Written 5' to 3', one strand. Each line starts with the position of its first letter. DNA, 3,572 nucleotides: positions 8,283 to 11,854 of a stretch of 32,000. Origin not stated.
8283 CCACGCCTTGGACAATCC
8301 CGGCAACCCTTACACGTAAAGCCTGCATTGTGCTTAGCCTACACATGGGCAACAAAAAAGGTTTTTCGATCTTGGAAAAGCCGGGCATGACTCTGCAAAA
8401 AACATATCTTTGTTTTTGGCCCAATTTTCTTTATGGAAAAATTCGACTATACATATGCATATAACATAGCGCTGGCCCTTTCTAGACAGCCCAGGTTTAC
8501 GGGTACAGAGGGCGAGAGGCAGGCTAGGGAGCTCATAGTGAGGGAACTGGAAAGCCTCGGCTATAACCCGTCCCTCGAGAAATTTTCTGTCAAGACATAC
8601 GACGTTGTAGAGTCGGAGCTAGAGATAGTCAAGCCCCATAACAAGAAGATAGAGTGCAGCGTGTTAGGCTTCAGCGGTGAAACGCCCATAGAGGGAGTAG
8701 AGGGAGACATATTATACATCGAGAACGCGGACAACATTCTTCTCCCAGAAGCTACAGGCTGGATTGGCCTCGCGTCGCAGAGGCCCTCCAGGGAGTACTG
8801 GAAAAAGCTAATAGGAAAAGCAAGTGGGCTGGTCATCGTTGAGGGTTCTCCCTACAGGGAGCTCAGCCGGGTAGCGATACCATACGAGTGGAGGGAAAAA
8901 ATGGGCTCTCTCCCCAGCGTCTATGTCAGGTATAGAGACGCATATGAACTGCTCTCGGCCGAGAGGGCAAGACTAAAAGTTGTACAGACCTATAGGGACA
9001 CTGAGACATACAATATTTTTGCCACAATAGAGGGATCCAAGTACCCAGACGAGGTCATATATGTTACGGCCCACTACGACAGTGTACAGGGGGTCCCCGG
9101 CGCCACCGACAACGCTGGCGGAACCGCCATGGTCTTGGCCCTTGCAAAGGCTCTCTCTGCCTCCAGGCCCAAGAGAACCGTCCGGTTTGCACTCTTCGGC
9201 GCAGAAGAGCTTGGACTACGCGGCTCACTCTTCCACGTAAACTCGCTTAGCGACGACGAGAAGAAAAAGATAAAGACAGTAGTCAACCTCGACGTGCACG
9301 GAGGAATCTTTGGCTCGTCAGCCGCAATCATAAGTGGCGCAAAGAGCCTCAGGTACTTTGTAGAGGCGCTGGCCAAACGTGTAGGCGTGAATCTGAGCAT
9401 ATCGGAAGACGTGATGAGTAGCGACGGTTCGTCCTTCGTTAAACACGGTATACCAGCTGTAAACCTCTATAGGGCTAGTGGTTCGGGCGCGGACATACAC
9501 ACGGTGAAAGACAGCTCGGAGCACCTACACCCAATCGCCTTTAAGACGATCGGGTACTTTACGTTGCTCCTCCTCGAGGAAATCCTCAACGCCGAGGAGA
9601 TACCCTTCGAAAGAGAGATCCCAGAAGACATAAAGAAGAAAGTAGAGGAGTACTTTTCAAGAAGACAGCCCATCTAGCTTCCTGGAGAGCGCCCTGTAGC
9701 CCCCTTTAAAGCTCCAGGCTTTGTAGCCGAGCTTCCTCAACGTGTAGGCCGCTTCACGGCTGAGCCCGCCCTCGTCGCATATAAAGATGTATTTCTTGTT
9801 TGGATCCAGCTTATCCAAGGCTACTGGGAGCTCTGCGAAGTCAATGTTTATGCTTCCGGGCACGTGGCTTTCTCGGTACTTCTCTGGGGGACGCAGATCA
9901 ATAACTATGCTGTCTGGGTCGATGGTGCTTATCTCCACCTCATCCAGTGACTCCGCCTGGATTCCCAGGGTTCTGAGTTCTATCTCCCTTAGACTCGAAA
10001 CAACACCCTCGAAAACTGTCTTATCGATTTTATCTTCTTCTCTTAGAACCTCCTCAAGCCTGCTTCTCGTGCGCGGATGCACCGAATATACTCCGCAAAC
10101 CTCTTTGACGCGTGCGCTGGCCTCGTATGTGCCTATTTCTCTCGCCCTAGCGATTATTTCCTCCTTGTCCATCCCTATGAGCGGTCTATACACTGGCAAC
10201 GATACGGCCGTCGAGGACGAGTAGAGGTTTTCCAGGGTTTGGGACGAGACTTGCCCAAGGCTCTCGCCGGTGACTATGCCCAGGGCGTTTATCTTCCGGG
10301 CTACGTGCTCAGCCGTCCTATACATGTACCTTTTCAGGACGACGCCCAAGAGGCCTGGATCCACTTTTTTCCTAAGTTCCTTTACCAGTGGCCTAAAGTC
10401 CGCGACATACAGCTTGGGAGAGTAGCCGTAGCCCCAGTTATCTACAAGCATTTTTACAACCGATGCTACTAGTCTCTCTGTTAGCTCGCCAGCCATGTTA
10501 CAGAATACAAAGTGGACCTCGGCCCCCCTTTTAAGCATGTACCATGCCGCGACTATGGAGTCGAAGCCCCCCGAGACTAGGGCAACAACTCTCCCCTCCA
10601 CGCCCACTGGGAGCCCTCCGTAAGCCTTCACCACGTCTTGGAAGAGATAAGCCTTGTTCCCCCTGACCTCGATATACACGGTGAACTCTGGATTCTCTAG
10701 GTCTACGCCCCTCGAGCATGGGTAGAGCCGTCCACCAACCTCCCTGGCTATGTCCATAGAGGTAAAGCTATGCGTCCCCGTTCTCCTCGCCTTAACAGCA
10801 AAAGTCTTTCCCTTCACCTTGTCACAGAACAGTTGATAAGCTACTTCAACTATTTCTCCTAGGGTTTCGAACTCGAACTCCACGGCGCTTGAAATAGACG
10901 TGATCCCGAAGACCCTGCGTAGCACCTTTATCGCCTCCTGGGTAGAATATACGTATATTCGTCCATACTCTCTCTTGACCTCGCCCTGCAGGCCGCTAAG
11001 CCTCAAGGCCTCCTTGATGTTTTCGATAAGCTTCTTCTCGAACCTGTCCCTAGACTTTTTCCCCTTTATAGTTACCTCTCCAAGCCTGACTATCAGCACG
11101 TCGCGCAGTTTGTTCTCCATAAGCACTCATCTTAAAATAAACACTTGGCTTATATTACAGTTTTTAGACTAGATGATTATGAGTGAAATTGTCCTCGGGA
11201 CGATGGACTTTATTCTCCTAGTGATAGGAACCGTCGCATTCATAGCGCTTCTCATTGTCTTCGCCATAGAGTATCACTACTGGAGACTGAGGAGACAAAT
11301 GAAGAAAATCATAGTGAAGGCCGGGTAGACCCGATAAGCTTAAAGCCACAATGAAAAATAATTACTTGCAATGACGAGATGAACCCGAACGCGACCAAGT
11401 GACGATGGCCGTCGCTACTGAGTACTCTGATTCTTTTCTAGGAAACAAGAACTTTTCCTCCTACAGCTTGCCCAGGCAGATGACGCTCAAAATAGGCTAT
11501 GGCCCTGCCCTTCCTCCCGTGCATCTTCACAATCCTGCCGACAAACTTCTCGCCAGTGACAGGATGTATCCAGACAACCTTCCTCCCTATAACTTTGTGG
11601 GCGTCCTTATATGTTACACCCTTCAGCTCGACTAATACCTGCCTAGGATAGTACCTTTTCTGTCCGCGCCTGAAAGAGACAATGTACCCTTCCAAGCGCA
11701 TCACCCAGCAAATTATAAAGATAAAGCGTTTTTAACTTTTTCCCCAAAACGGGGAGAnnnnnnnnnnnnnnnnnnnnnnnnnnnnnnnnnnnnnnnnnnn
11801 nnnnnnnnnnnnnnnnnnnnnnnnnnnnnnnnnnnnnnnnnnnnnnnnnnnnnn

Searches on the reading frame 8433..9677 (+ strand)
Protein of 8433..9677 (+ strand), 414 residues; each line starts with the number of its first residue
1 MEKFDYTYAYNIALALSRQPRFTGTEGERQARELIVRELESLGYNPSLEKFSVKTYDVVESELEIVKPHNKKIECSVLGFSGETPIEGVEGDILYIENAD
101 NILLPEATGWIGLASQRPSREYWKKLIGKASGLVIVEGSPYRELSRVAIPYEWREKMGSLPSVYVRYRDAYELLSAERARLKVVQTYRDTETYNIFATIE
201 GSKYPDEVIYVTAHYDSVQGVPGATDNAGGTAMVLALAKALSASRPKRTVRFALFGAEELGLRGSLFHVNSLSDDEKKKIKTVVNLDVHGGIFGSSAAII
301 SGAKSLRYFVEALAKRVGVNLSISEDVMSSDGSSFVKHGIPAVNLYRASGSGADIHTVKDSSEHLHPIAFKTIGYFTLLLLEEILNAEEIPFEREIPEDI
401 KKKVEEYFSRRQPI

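Call 18: search_protein_families(library=pfam, proteins=[window:8433-9677:+])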
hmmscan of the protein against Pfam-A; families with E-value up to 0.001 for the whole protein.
window:8433-9677:+ (414 aa): 2 families
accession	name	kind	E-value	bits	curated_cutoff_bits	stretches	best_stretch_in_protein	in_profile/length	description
PF04389.22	Peptidase_M28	-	1.1e-37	130.1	21.3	1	194-375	1-187/193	Peptidase family M28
PF01546.33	Peptidase_M20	-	2.9e-07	31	24.6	1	222-357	31-183/206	Peptidase family M20/M25/M40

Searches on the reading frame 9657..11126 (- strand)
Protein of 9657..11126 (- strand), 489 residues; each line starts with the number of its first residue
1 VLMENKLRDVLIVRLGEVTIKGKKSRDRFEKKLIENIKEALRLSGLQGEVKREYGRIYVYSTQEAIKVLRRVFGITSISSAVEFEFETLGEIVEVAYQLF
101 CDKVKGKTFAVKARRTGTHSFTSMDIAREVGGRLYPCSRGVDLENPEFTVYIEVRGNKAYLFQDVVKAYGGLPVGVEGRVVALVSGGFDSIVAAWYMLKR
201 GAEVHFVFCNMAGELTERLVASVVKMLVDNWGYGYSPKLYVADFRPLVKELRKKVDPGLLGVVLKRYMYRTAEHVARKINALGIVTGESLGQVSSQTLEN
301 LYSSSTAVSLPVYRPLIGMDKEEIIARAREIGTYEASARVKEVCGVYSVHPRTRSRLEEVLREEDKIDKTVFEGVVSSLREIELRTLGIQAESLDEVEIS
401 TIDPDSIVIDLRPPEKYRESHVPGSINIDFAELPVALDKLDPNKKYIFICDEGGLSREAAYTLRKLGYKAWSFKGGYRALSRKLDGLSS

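Call 18: search_protein_families(library=pfam, proteins=[window:9657-11126:-])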
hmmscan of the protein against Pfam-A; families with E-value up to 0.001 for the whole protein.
window:9657-11126:- (489 aa): 5 families
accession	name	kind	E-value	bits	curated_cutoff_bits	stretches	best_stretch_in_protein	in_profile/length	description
PF02568.20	ThiI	-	6.2e-60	202.6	20.5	1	175-367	1-195/197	Thiamine biosynthesis protein (ThiI)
PF22025.1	ThiI_fer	-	1.7e-18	67.3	25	1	11-79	2-72/72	ThiI ferredoxin-like domain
PF00581.25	Rhodanese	-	4.2e-17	62.9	22.2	1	403-481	11-100/102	Rhodanese-like domain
PF02926.22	THUMP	-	1.5e-13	51.4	20.6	1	88-162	3-82/84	THUMP domain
PF06508.19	QueC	-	1.5e-05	25.1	22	0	180-208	2-30/210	Queuosine biosynthesis protein QueC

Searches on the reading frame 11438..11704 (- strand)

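Call 18: search_protein_families(library=pfam, proteins=[window:11438-11704:-])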
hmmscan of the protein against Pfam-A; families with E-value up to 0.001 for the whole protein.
window:11438-11704:- (88 aa): 1 family
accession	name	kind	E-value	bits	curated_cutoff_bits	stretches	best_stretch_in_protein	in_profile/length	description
PF01247.24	Ribosomal_L35Ae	-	7.3e-15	55.3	27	1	4-87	3-94/95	Ribosomal protein L35Ae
